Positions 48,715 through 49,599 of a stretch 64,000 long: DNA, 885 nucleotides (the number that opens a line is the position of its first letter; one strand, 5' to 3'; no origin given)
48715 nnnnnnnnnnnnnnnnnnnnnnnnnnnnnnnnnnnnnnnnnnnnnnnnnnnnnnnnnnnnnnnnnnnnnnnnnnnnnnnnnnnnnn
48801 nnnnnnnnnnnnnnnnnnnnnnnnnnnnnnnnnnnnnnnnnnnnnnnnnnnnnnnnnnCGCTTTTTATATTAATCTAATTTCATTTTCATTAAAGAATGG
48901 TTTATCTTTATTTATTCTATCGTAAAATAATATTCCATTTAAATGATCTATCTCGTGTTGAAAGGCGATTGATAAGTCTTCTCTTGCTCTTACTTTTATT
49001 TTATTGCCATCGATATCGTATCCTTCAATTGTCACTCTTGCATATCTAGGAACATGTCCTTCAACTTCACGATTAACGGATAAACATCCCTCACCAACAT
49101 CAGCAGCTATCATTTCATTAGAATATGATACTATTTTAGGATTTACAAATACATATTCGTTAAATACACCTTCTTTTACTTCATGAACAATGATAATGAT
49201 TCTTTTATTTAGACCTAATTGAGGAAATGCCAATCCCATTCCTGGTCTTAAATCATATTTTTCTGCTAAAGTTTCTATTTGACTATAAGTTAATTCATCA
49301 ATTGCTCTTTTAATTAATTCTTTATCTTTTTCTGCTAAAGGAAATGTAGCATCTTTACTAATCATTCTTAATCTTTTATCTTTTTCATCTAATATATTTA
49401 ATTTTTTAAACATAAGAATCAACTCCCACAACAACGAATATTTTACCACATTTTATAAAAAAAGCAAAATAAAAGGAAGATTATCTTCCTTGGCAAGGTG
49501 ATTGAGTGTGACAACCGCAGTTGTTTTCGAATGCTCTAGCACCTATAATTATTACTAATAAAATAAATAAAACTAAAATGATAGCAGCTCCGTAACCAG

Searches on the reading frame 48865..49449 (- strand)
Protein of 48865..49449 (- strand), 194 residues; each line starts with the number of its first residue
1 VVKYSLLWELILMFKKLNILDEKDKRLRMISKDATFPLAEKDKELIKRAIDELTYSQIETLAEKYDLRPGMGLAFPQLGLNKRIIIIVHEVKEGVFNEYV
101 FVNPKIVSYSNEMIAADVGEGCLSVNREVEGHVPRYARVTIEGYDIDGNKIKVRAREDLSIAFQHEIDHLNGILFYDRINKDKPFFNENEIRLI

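Call 55: search_protein_families(library=pfam, proteins=[window:48865-49449:-], max_evalue=0.0001)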
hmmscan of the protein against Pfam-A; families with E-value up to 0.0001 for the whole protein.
window:48865-49449:- (194 aa): 1 family
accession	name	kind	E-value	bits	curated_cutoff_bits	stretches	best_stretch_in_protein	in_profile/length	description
PF01327.26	Pep_deformylase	-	1e-36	126.3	22.8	1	18-183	3-154/156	Polypeptide deformylase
